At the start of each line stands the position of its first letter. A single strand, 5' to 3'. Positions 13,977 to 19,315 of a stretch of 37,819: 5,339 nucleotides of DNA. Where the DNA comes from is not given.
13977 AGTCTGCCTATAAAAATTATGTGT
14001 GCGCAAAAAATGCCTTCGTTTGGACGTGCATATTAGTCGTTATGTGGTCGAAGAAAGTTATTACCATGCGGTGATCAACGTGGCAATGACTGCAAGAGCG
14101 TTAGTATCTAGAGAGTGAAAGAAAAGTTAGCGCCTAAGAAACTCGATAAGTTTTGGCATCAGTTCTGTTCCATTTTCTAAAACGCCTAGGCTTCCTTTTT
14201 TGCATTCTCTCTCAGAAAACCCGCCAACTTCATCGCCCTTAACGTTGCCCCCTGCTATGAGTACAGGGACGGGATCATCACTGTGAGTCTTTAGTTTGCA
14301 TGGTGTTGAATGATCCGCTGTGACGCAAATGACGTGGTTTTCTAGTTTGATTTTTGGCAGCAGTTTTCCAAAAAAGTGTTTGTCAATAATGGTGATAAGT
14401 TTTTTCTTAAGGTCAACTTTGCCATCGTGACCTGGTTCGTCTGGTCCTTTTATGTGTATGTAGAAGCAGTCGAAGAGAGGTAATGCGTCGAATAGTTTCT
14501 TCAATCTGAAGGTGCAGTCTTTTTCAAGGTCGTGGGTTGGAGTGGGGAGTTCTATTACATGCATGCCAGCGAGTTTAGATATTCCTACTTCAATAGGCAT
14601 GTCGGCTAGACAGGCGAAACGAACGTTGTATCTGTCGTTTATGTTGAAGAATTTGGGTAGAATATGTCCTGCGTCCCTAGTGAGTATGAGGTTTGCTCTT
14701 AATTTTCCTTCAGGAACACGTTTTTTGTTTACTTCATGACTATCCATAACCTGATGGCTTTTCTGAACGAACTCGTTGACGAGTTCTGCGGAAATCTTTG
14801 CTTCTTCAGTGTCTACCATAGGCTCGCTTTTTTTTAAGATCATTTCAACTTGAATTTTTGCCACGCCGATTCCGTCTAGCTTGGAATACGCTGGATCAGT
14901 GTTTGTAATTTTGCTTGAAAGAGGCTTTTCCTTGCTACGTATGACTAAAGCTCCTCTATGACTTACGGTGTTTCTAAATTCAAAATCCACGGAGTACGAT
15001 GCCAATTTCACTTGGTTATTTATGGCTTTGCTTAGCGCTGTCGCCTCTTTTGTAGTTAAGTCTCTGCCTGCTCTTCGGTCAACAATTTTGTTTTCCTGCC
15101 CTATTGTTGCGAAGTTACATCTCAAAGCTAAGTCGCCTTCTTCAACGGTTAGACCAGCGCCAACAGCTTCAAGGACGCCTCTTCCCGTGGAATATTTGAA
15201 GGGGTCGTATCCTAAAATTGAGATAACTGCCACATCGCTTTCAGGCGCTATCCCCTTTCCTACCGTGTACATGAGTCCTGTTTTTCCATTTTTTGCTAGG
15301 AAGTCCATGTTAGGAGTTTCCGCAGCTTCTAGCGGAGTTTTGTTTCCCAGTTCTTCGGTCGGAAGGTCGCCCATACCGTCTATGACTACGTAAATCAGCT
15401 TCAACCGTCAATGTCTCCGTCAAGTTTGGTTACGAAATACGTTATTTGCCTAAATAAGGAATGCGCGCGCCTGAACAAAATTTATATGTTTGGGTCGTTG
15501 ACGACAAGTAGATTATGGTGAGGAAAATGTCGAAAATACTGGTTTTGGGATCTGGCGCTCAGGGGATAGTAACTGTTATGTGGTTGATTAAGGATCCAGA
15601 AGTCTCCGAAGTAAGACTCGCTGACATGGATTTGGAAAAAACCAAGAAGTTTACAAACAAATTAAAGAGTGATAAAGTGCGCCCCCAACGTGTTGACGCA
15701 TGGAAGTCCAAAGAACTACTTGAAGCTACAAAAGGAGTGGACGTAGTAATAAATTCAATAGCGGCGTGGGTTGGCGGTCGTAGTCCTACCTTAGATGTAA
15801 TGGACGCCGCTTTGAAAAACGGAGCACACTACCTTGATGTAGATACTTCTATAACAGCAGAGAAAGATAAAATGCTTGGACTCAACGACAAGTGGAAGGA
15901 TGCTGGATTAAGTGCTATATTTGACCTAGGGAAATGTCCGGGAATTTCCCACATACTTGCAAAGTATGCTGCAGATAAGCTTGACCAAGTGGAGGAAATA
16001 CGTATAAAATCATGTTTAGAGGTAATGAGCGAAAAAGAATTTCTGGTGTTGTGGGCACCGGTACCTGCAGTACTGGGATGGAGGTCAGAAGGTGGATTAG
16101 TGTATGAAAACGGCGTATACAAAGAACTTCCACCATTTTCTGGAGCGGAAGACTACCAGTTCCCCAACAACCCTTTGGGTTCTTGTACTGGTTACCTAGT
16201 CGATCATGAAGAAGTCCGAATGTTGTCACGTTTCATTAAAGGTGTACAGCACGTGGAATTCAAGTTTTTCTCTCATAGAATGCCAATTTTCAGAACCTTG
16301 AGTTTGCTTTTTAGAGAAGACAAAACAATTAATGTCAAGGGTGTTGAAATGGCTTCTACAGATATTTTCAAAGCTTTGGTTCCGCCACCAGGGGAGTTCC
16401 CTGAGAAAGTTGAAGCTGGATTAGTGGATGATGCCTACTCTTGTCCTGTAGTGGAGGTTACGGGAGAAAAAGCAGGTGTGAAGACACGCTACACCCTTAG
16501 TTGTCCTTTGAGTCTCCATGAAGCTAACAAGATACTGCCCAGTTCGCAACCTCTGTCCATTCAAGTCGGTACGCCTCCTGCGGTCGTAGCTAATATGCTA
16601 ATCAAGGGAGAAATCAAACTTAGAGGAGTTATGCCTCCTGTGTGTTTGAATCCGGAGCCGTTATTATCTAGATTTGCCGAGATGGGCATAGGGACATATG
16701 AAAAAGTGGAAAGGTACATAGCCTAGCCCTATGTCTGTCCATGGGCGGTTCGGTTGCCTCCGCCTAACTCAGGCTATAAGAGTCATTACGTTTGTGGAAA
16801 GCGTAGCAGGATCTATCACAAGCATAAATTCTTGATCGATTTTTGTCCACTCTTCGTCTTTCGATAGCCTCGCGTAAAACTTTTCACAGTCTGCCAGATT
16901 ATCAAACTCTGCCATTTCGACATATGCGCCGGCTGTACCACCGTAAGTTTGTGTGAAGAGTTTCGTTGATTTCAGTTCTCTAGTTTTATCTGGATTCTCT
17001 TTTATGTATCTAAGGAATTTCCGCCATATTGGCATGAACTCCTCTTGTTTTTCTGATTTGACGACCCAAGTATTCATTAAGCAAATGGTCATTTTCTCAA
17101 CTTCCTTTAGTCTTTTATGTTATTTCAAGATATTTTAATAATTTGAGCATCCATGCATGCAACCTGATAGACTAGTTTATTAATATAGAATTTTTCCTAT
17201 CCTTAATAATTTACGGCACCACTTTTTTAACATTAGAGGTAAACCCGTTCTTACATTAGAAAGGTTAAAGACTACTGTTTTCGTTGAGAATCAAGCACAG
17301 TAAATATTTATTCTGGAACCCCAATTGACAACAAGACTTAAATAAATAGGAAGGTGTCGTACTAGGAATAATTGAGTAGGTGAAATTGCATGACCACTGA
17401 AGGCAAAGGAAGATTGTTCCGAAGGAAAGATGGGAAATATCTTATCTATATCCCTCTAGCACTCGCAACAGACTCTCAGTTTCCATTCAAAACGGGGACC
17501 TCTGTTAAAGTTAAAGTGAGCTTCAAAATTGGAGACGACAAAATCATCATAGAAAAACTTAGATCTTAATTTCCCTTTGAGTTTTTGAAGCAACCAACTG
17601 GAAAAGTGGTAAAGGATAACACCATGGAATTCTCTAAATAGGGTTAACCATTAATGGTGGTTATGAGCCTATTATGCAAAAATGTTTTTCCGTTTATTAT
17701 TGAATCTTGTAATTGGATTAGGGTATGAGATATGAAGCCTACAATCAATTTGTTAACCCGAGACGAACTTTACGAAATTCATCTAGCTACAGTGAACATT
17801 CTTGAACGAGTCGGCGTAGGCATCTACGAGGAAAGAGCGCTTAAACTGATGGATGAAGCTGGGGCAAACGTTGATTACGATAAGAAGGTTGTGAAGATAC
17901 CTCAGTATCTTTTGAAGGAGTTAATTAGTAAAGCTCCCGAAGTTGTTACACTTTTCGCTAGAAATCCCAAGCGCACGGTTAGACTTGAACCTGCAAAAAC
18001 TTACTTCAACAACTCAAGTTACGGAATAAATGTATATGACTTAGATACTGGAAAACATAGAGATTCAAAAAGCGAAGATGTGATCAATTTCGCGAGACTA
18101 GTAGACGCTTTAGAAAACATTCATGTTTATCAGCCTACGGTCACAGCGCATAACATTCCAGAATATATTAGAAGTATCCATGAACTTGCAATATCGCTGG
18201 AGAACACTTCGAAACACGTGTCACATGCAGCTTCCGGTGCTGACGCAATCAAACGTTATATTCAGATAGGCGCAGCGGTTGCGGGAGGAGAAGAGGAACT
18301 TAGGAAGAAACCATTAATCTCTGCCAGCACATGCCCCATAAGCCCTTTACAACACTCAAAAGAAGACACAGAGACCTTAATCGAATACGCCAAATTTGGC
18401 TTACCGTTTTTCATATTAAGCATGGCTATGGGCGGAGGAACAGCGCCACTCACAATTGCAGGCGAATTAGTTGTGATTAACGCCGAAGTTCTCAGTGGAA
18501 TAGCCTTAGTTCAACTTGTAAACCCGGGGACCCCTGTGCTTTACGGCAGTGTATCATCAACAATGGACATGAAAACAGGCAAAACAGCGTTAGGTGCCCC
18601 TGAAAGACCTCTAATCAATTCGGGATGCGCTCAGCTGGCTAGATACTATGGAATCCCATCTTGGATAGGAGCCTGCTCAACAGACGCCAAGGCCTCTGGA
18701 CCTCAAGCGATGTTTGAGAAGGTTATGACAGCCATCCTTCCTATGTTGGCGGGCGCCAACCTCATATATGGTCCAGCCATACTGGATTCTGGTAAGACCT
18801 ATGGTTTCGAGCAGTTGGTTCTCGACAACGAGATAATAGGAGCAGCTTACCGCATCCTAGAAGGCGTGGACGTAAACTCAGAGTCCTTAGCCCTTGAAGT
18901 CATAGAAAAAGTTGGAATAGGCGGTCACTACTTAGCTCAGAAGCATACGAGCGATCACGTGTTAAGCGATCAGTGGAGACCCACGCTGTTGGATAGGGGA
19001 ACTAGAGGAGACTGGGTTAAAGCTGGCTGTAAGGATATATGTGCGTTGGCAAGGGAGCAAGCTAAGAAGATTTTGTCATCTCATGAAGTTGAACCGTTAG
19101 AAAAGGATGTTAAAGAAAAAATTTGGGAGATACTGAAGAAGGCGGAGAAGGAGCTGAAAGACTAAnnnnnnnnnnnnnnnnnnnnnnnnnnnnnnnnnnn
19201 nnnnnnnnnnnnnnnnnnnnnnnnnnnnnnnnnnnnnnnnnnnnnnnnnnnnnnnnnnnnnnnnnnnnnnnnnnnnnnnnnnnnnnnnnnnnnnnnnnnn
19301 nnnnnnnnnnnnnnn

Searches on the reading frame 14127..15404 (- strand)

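Call 7: search_protein_families(library=pfam, proteins=[window:14127-15404:-], max_evalue=0.001)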
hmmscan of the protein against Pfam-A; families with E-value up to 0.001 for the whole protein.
window:14127-15404:- (425 aa): 2 families
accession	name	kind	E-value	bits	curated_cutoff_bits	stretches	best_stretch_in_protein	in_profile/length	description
PF10143.14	PhosphMutase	-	4.3e-53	180.1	21.5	1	37-226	1-170/170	2,3-bisphosphoglycerate-independent phosphoglycerate mutase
PF01676.23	Metalloenzyme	-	1.4e-40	139.8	24.3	1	1-409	1-240/252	Metalloenzyme superfamily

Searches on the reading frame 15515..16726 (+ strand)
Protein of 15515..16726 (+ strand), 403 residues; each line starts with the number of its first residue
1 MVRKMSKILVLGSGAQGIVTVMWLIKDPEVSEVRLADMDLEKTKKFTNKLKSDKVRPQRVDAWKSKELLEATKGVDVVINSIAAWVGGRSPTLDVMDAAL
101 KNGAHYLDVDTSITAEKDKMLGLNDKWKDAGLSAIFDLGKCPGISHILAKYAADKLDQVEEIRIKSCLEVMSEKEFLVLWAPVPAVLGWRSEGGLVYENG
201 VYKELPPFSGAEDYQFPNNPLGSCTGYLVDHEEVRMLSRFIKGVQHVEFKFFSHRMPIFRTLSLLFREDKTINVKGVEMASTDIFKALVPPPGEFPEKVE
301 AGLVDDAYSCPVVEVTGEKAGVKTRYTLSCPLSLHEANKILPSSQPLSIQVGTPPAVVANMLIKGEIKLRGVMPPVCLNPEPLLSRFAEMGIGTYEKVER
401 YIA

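Call 7: search_protein_families(library=pfam, proteins=[window:15515-16726:+], max_evalue=0.001)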
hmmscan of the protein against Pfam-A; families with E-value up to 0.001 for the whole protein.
window:15515-16726:+ (403 aa): 3 families
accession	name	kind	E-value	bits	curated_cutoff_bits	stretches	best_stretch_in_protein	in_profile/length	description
PF03435.24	Sacchrp_dh_NADP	-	1.4e-17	64.7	25.1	1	8-135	1-129/129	Saccharopine dehydrogenase NADP binding domain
PF16653.10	Sacchrp_dh_C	-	1.9e-14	54.9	31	1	141-392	3-265/265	Saccharopine dehydrogenase C-terminal domain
PF02423.21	OCD_Mu_crystall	-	0.00019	20.9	24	1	7-108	131-223/314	Ornithine cyclodeaminase/mu-crystallin family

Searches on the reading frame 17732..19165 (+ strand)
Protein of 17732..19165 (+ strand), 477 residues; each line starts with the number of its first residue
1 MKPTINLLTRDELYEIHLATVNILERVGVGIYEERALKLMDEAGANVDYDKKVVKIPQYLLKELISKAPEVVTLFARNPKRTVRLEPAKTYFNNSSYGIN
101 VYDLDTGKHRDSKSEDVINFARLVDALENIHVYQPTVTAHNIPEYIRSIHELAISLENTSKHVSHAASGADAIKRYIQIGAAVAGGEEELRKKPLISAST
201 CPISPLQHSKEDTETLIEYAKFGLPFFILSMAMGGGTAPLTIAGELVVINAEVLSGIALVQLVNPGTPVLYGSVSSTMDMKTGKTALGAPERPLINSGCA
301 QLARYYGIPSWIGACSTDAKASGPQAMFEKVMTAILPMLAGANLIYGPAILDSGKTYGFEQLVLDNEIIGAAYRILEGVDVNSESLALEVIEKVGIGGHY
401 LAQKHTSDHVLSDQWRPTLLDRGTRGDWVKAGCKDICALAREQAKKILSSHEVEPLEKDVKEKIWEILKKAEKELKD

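Call 7: search_protein_families(library=pfam, proteins=[window:17732-19165:+], max_evalue=0.001)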
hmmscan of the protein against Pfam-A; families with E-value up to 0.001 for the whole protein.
window:17732-19165:+ (477 aa): 1 family
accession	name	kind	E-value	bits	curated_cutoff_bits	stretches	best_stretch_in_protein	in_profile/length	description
PF06253.16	MTTB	-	2.8e-104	349.4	25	1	3-474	29-498/500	Trimethylamine methyltransferase (MTTB)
